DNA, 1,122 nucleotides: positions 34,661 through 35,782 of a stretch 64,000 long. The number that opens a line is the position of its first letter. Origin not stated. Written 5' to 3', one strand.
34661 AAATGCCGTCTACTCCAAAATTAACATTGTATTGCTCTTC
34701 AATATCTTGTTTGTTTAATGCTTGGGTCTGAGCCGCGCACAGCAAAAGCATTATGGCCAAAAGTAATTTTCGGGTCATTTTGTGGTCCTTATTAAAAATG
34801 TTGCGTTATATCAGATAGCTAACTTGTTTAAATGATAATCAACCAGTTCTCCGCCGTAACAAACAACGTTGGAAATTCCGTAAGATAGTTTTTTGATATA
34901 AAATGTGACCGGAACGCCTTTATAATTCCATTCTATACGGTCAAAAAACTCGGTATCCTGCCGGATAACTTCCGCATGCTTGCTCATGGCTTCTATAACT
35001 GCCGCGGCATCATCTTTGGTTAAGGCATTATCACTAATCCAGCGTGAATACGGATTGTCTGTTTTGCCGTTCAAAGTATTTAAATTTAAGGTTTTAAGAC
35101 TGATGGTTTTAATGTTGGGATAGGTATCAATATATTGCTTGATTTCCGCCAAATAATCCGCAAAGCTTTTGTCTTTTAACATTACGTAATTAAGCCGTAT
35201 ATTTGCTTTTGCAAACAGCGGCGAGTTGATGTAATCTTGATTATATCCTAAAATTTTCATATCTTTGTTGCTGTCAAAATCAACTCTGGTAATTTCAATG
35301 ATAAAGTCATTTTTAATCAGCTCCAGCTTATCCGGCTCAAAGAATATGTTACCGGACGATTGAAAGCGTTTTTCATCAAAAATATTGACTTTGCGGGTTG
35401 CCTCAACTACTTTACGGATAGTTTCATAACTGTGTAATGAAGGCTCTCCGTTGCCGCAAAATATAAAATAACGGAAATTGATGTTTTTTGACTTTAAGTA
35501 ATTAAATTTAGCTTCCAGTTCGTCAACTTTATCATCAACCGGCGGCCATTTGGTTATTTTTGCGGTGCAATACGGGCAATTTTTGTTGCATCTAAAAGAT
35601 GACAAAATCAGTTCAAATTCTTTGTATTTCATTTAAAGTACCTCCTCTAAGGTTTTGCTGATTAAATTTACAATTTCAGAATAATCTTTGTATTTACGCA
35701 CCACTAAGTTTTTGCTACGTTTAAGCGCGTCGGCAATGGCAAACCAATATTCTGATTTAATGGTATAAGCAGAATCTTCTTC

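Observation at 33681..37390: Tightly coupled operon of PnuC-like transporter, deoxyribosyltransferase-like protein, small radical-SAM enzyme and OprB-like porin next to nadM: candidate undescribed nucleoside import-and-remodel system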

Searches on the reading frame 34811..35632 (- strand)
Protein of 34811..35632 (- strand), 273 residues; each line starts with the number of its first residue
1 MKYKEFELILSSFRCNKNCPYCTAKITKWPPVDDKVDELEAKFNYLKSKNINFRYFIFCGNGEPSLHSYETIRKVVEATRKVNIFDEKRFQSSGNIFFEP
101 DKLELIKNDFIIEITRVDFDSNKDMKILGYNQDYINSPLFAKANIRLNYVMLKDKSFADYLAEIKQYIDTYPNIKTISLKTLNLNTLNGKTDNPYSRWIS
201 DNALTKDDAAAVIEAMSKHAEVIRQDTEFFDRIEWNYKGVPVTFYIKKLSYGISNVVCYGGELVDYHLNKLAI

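Call 3: search_protein_families(library=pfam, proteins=[window:34811-35632:-], max_evalue=0.1)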
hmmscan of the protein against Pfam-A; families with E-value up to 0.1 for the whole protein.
window:34811-35632:- (273 aa): 3 families
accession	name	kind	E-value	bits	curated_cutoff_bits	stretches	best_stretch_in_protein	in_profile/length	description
PF04055.27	Radical_SAM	-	4.9e-07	30.5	29.5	1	12-107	4-98/166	Radical SAM superfamily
PF13353.11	Fer4_12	-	0.00031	21.5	22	1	15-102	15-99/137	4Fe-4S single cluster domain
PF13525.12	YfiO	-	0.0013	18.9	25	1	131-179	32-80/203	Outer membrane lipoprotein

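Call 4: search_protein_families(library=ncbifam, proteins=[window:34811-35632:-], max_evalue=0.1)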
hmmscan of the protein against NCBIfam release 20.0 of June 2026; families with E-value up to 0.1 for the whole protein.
window:34811-35632:- (273 aa): 11 families
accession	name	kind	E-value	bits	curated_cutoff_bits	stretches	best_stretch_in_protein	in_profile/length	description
NF038283.1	viperin_w_prok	equivalog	0.00028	20.2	180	1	14-81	11-81/281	viperin family antiviral radical SAM protein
TIGR03978.1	rSAM_paired_1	equivalog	0.00064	18.6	370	1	8-91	86-169/466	His-Xaa-Ser system radical SAM maturase HxsB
TIGR00539.1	hemN_rel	equivalog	0.0069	15.5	205.4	1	15-83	10-81/361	radical SAM family heme chaperone HemW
NF045646.2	rSAM_Se_TrsS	equivalog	0.0073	14.9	490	1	13-82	94-159/441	radical SAM (seleno)protein TrsS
NF045702.1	rSAM_GDGT_ether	equivalog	0.0091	14.7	450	1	12-83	93-163/486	tetraether lipid synthase Tes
TIGR03302.1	OM_YfiO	subfamily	0.012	15.1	81.4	1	132-178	61-107/239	outer membrane protein assembly factor BamD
TIGR04100.1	rSAM_pair_X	hypoth_equivalog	0.013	15.1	262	1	27-81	38-89/197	TIGR04100 family radical SAM protein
TIGR02495.1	NrdG2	equivalog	0.018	14.4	131.15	1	15-81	26-88/193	anaerobic ribonucleoside-triphosphate reductase activating protein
TIGR00238.1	TIGR00238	subfamily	0.046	12.7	199.2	1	2-92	110-198/331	KamA family radical SAM protein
NF001607.0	PRK00398.1-4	equivalog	0.093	12.5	89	0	4-27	17-39/53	DNA-directed RNA polymerase subunit P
TIGR03821.1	EFP_modif_epmB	equivalog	0.093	11.7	369.3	0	2-89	93-178/321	EF-P beta-lysylation protein EpmB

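Call 8: find_homologous_proteins(query=window:34811-35632:-, max_evalue=0.001)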
Query window:34811-35632:- (273 aa): 264 proteins with E <= 0.001 among 818 candidates; the best 120 are listed.
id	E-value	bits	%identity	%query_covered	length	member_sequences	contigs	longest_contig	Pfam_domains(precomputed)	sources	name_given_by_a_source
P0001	5.1e-177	605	97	100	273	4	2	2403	PF04055.28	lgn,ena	-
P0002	8.3e-160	549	88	100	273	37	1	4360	PF04055.28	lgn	-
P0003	1.6e-153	528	85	100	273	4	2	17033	PF04055.28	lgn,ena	-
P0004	5.4e-152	523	84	100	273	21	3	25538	-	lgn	-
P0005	8.6e-151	519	82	100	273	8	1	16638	PF04055.28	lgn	-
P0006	1.3e-150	518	83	100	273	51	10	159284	PF04055.28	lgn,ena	-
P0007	1.6e-149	515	82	100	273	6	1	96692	PF04055.28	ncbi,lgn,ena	-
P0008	8.5e-149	513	82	100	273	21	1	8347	-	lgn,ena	-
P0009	1.7e-148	512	83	100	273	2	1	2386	PF04055.28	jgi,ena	-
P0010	5.8e-148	510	81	100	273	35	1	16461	PF04055.28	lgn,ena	-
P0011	5.0e-144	497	79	100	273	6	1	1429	PF04055.28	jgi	jgi:hypothetical protein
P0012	1.2e-140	486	78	100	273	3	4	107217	PF04055.28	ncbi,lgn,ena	-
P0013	8.9e-131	453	74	100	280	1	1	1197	PF04055.28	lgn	-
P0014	1.2e-130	453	73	100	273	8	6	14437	PF04055.28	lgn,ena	-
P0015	2.1e-130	452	74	100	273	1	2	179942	-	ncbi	-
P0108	3.4e-119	415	67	100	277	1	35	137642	PF04055.28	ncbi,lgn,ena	-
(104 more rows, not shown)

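Call 10: search_solved_structures(query=window:34811-35632:-, max_evalue=10, show_alignments=2)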
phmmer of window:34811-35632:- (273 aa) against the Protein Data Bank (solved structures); distinct sequences matched with E-value up to 10: 0.

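Call 12: find_encoding_contigs(protein=P0108, flank=8000, max_places=4)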
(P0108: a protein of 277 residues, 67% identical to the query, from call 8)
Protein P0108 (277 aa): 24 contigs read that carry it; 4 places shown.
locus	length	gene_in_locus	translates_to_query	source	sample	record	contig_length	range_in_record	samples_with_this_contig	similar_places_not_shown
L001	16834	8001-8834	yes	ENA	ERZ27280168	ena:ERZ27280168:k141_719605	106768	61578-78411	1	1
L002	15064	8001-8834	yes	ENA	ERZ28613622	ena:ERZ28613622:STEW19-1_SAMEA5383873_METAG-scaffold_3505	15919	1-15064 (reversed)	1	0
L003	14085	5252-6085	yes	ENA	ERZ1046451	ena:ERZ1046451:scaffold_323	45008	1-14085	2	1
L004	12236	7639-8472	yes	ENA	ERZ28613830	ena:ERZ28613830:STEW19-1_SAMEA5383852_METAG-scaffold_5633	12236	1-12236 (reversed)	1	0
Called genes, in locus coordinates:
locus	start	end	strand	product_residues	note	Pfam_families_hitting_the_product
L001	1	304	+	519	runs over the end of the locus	PF18127:NAMPT_N (faint), PF04095:NAPRTase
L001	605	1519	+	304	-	-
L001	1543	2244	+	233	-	PF00092:VWA (faint)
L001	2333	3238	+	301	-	PF13672:PP2C_2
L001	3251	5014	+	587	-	-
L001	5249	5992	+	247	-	-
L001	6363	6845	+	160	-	PF02464:CinA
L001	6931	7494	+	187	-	PF04973:NMN_transporter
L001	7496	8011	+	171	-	-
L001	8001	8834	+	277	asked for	PF04055:Radical_SAM (faint)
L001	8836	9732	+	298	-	-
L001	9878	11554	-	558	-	PF12229:PG_binding_4, PF04294:VanW, PF07501:G5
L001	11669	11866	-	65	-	PF12844:HTH_19, PF13413:HTH_25 (weak), PF13443:HTH_26, PF13560:HTH_31, PF01381:HTH_3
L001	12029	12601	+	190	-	PF12844:HTH_19, PF13443:HTH_26, PF13560:HTH_31 (weak), PF01381:HTH_3, PF00717:Peptidase_S24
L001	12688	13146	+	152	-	PF16760:CBM53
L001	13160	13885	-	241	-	PF00106:adh_short, PF01370:Epimerase (weak), PF08659:KR, PF13561:adh_short_C2, PF23441:SDR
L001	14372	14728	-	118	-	-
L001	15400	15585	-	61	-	PF08984:DUF1858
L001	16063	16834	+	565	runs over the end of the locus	PF10412:TrwB_AAD_bind (faint)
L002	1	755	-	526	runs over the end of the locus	PF00005:ABC_tran, PF02463:SMC_N (weak), PF13304:AAA_21 (faint), PF12848:ABC_tran_Xtn, PF00005:ABC_tran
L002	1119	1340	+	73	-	-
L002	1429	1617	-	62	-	PF04070:DUF378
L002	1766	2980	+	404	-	PF09587:PGA_cap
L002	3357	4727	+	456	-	PF00709:Adenylsucc_synt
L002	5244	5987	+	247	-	-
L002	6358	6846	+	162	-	PF02464:CinA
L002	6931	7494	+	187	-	PF04973:NMN_transporter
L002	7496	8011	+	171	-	-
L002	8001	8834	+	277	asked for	PF04055:Radical_SAM (faint)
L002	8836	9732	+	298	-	-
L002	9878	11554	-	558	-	PF12229:PG_binding_4, PF04294:VanW, PF07501:G5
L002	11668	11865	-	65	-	PF12844:HTH_19, PF13413:HTH_25 (weak), PF13443:HTH_26, PF13560:HTH_31 (weak), PF01381:HTH_3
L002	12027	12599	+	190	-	PF12844:HTH_19, PF13443:HTH_26, PF13560:HTH_31 (weak), PF01381:HTH_3, PF00717:Peptidase_S24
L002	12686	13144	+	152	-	PF16760:CBM53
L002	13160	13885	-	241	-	PF00106:adh_short, PF01370:Epimerase (weak), PF08659:KR, PF13561:adh_short_C2, PF23441:SDR (weak)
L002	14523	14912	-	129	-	PF01844:HNH (weak)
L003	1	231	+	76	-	?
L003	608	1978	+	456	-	PF00709:Adenylsucc_synt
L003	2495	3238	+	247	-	-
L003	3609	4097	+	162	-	PF02464:CinA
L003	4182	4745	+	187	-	PF04973:NMN_transporter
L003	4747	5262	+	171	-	-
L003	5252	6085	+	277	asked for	PF04055:Radical_SAM (faint)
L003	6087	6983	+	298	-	-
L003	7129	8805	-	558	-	PF12229:PG_binding_4, PF04294:VanW, PF07501:G5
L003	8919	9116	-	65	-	PF12844:HTH_19, PF13413:HTH_25 (weak), PF13443:HTH_26, PF13560:HTH_31 (weak), PF01381:HTH_3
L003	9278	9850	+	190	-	PF12844:HTH_19, PF13443:HTH_26, PF13560:HTH_31 (weak), PF01381:HTH_3, PF00717:Peptidase_S24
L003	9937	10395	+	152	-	PF16760:CBM53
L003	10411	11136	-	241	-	PF00106:adh_short, PF01370:Epimerase (weak), PF08659:KR, PF13561:adh_short_C2, PF23441:SDR (weak)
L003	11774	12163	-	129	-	PF01844:HNH (weak)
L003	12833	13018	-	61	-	PF08984:DUF1858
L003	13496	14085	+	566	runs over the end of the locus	PF10412:TrwB_AAD_bind (faint)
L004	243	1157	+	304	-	-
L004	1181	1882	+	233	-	PF00092:VWA (faint)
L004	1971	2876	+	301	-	PF13672:PP2C_2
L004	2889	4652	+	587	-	-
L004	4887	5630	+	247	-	-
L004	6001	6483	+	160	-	PF02464:CinA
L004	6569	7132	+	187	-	PF04973:NMN_transporter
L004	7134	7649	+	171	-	-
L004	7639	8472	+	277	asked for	PF04055:Radical_SAM (faint)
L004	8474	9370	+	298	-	-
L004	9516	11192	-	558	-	PF12229:PG_binding_4, PF04294:VanW, PF07501:G5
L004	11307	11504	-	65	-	PF12844:HTH_19, PF13413:HTH_25 (weak), PF13443:HTH_26, PF13560:HTH_31, PF01381:HTH_3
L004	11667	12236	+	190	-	PF12844:HTH_19, PF13443:HTH_26, PF13560:HTH_31 (weak), PF01381:HTH_3, PF00717:Peptidase_S24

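Call 14: search_protein_families(library=pfam, proteins=[L001:8836-9732:+, L001:5249-5992:+, L001:7496-8011:+, L001:6363-6845:+, L001:6931-7494:+], max_evalue=0.1)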
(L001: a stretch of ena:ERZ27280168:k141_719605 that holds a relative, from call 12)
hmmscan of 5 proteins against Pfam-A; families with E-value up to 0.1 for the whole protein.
L001:8836-9732:+ (298 aa): 1 family
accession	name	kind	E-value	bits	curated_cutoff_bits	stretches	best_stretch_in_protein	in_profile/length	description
PF13238.12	AAA_18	-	0.014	16.3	29.4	1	163-199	2-37/128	AAA domain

L001:5249-5992:+ (247 aa): 0 families

L001:7496-8011:+ (171 aa): 2 families
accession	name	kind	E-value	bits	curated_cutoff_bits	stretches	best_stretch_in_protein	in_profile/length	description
PF05014.21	Nuc_deoxyrib_tr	-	9.7e-05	22.9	28.8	1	72-126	48-103/117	Nucleoside 2-deoxyribosyltransferase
PF15891.11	Nuc_deoxyri_tr2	-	0.039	14.7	30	1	73-119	54-101/105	Nucleoside 2-deoxyribosyltransferase like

L001:6363-6845:+ (160 aa): 3 families
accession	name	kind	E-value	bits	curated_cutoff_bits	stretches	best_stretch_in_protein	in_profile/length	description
PF02464.23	CinA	-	2.8e-32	111.9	23.5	1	9-150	6-146/155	Competence-damaged protein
PF06751.17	EutB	-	0.0031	16.8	25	1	46-123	88-167/435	Ethanolamine ammonia lyase large subunit (EutB)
PF06787.16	HcgF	-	0.0046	17.2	25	1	67-105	72-114/163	FeGP cofactor biosynthesis protein HcgF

L001:6931-7494:+ (187 aa): 2 families
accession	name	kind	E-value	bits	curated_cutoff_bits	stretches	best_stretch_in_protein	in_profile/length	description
PF04973.17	NMN_transporter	-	7.4e-40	137.2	27.3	1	4-179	2-175/175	Nicotinamide mononucleotide transporter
PF15100.12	TMEM187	-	0.0024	17.9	27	0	8-73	139-207/240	TMEM187 protein family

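Call 19: find_related_loci(query=A1, collection=genome_contigs, flank=8000)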
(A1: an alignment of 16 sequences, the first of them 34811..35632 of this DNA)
Query A1 (273 aa) in genome_contigs; peptide patterns used: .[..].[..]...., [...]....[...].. (x = any residue, [..] = any of these).
389 stretches matched a pattern; 85 encode a relative of the query (tblastn E <= 1e-3); the best 80 are kept; 79 distinct loci.
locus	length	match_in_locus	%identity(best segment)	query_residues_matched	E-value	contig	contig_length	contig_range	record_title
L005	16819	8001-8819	88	1-273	2e-163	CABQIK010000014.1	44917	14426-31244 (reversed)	MAG TPA_asm: uncultured Alphaproteobacteria bacterium isolate MGYG-HGUT-00610 genome assembly, contig: GUT_GENOME018669_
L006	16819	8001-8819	85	1-273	1e-157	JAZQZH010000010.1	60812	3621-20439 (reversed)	MAG: Alphaproteobacteria bacterium isolate T1900045157_TC20190151.MAGScoT_cleanbin_000008 SGB_4990_k141_4265649, whole g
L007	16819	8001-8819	84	1-273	3e-156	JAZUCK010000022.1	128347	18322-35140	MAG: Alphaproteobacteria bacterium isolate T1900045314_YK20190003.MAGScoT_cleanbin_000006 SGB_6269_k141_345317, whole ge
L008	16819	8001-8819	84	1-273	1e-155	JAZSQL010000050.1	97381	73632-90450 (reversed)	MAG: Alphaproteobacteria bacterium isolate T1900044543_TS20190009.MAGScoT_cleanbin_000006 SGB_90_k141_1749491, whole gen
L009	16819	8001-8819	81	1-273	1e-154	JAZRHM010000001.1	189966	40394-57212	MAG: Alphaproteobacteria bacterium isolate T1900045481_YK20190175.MAGScoT_cleanbin_000003 SGB_7321_k141_2063406, whole g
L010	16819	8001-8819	82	1-273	6e-155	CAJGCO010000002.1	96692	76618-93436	MAG: uncultured Alphaproteobacteria bacterium isolate MAG38 genome assembly, contig: k141_8039298_length_96692_cov_11.61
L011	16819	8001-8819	81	1-273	4e-153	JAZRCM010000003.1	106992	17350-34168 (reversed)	MAG: Alphaproteobacteria bacterium isolate T1900045514_YK20190208.MAGScoT_cleanbin_000005 SGB_7587_k141_2776956, whole g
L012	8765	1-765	88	19-273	3e-153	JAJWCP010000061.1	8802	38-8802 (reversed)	MAG: Proteobacteria bacterium isolate B13_bin.31.fa NODE_1355_length_8802_cov_5.316108, whole genome shotgun sequence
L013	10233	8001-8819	81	1-273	3e-153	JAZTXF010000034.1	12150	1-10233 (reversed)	MAG: Candidatus Gastranaerophilaceae bacterium isolate T1900045331_YK20190020.MAGScoT_cleanbin_000010 SGB_6524_k141_1838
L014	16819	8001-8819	81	1-273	7e-153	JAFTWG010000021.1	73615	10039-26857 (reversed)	MAG: Alphaproteobacteria bacterium isolate RGIG4207 Roe_deer_Colon-3__c76290, whole genome shotgun sequence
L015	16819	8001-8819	81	1-273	8e-153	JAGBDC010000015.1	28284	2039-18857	MAG: Alphaproteobacteria bacterium isolate RGIG9009 Water_deer_Rectum-3__c213390, whole genome shotgun sequence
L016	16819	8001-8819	85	1-273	4e-152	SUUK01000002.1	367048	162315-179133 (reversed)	MAG: Alphaproteobacteria bacterium isolate SIG44 NODE_34_length_367048_cov_4.628705, whole genome shotgun sequence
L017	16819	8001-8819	81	1-273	2e-151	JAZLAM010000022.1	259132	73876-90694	MAG: Alphaproteobacteria bacterium isolate T1900045076_TC20190070.MAGScoT_cleanbin_000006 SGB_4637_k141_2643934, whole g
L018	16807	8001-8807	82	5-273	4e-151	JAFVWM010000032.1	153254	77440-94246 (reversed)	MAG: Alphaproteobacteria bacterium isolate RGIG5458 Sheep_Colon-5__c384934, whole genome shotgun sequence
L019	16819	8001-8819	79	1-273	5e-149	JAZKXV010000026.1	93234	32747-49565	MAG: Alphaproteobacteria bacterium isolate T1900045114_TC20190108.MAGScoT_cleanbin_000007 SGB_4803_k141_1537986, whole g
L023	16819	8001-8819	71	1-273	2e-129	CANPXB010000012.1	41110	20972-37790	MAG: uncultured Bacilli bacterium isolate Lapin-004__bin76 genome assembly, contig: Lapin-004__NODE_1078_length_41110_co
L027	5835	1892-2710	70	1-273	2e-126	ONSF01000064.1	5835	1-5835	uncultured Clostridiales bacterium isolate RUG591 genome assembly, contig: k87_30192354, whole genome shotgun sequence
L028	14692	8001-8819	69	1-273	4e-126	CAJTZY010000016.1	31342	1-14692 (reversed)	MAG TPA_asm: uncultured Bacilli bacterium isolate MGBC122614 genome assembly, contig: MGBC122614.16, whole genome shotgu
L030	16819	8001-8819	68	1-273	1e-125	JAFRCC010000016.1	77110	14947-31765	MAG: Clostridia bacterium isolate RGIG2360 Goat_Ileum-2__c99154, whole genome shotgun sequence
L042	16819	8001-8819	66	1-273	2e-120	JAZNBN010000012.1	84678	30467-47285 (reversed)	MAG: Candidatus Enterousia sp. isolate T1900044741_TS20190207.MAGScoT_cleanbin_000046 SGB_2069_k141_3413327, whole genom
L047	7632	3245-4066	63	1-273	6e-113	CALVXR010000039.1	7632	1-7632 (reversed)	MAG: uncultured Bacilli bacterium isolate E15__bin26 genome assembly, contig: E15__k127_4447568, whole genome shotgun se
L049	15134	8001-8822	62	1-273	5e-112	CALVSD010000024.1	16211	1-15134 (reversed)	MAG: uncultured Bacilli bacterium isolate BRZ_EV__bin65 genome assembly, contig: BRZ_EV__NODE_4191_length_16211_cov_9.43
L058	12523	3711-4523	41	2-273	3e-60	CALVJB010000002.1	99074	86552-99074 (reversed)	MAG: uncultured Bacilli bacterium isolate BRZ_PQ__bin74 genome assembly, contig: BRZ_PQ__NODE_336_length_99074_cov_40.69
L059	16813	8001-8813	40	2-273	1e-59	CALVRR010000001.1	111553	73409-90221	MAG: uncultured Bacilli bacterium isolate BRZ_NH__bin11 genome assembly, contig: BRZ_NH__NODE_144_length_111553_cov_13.7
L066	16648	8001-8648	37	3-217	1e-39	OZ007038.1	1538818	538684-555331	MAG: uncultured Bacilli bacterium isolate 6755_HET_CTRL_contig_17442_metaflye_circ MAG genome assembly, chromosome: 1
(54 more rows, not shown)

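Call 22: search_protein_families(library=ncbifam, proteins=[L001:8836-9732:+, L001:5249-5992:+, L001:7496-8011:+, L059:9341-10228:+], max_evalue=1)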
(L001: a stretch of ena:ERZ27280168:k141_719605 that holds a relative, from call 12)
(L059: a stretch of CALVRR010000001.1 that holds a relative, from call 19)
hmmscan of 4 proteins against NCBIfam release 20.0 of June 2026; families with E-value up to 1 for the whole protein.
L001:8836-9732:+ (298 aa): 1 family
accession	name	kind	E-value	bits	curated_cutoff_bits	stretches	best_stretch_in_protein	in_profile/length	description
TIGR00041.1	DTMP_kinase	equivalog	0.17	11.6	83.25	1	163-182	8-27/196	dTMP kinase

L001:5249-5992:+ (247 aa): 0 families

L001:7496-8011:+ (171 aa): 1 family
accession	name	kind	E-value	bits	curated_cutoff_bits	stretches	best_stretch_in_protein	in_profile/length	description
NF033714.1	blaBBI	exception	0.061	12.7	625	1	76-141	33-93/304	BBI family class A beta-lactamase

L059:9341-10228:+ (296 aa): 0 families

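Call 24: search_solved_structures(query=L001:8836-9732:+, max_evalue=10, show_alignments=2)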
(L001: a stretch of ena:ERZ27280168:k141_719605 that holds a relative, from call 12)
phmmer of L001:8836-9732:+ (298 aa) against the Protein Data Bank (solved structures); distinct sequences matched with E-value up to 10: 7.
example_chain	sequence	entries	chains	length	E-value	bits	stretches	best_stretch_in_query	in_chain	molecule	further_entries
9y3v_K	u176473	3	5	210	0.085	15.3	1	70-112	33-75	Uridine kinase P10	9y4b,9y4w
1tf3_A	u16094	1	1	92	0.34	13.4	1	14-68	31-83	TRANSCRIPTION FACTOR IIIA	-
1mr3_F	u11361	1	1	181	0.54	12.7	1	162-250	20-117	ADP-ribosylation factor 2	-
1g6o_A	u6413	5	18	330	0.63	12.5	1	9-182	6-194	CAG-ALPHA | virB11 homolog | Cag-alfa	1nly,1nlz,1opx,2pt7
1dct_A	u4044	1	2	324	0.72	12.3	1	205-264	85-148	PROTEIN (MODIFICATION METHYLASE HAEIII)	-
3tjz_A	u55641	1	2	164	0.8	12.2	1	163-250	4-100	ADP-ribosylation factor 1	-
1tf6_A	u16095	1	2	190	1.2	11.6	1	14-69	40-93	PROTEIN (TRANSCRIPTION FACTOR IIIA)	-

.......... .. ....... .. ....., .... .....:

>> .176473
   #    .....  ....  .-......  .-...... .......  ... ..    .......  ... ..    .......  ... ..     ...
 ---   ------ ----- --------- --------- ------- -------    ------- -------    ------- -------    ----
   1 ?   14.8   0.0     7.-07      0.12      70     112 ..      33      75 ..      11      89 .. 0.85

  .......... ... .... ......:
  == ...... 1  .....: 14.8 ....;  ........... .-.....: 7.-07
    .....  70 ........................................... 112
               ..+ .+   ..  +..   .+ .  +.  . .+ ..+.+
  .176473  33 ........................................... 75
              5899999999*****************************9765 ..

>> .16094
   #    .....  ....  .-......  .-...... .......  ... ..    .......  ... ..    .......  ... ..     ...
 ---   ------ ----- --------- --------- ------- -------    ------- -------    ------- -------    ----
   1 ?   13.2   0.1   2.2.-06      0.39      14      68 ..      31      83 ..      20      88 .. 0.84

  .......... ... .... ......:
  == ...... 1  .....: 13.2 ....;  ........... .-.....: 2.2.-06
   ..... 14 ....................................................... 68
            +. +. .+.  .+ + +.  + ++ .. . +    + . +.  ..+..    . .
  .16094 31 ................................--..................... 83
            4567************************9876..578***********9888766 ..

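Call 27: predict_structure(alignment_id=A1)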
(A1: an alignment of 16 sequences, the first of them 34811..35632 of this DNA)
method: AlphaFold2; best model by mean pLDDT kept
length: 273 residues; sequences in the alignment: 16
mean_pLDDT: 85.1   pTM: 0.86
mean pLDDT of the five models: 85.1, 84.8, 84.0, 81.1, 79.3
residues with pLDDT >= 90: 140; 70-90: 88; 50-70: 44; < 50: 1
segments of 3 or more residues with pLDDT < 50: none
pLDDT, mean of each block of 10 residues (from residue 1): 79 70 60 91 95 87 85 96 94 92 97 94 88 92 95 92 95 94 67 79 87 84 62 86 75 75 87 84
secondary structure, 60 per line:
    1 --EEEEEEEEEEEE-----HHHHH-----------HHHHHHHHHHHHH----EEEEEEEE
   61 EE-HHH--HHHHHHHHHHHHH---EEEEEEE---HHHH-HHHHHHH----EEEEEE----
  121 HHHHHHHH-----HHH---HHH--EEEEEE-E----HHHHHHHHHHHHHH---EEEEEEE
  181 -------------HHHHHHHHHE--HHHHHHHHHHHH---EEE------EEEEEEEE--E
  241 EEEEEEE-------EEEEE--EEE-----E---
elements in order: E3-14 H20-24 H36-48 E53-62 H69-81 E85-91 H95-98 H100-106 E111-116 H121-128 E145-150 H157-170 E174-180 H194-202 H206-217 E221-223 E230-237 E240-247 E255-259 E262-264

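Call 29: search_protein_representatives(alignment_id=A1)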
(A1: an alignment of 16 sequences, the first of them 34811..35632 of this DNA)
Query: 16 sequences, 273 profile positions. Proteins with E-value up to 0.001 (for the whole library): 106; up to 1e-10: 82; up to 1e-30: 44. The best 106 are listed.
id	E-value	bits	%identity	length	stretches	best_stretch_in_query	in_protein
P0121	1.6e-145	499.9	-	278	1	1-273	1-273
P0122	6.1e-97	340.6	-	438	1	1-271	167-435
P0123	4.8e-81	288.4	-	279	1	2-273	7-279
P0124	5.1e-76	272.0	-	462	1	3-273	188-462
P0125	2.2e-75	269.9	-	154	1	125-273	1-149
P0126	1.6e-69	250.6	-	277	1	2-272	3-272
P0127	9.7e-69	248.1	-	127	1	1-126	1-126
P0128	1.2e-67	244.4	-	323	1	3-270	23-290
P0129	9.2e-67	241.6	-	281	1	2-273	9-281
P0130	1.1e-66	241.3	-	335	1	3-271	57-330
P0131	2.0e-65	237.2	-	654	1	2-272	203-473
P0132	1.9e-64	234.0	-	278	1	2-271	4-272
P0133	5.2e-63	229.3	-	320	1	3-270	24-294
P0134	8.4e-63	228.6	-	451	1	3-270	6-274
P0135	3.1e-62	226.7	-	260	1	4-270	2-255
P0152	1.0e-39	152.9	-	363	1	88-271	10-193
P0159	5.9e-35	137.3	-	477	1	1-221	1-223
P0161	2.7e-34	135.1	-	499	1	5-220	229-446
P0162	3.2e-34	134.9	-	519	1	4-272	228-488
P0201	1.0e-12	64.3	-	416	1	1-221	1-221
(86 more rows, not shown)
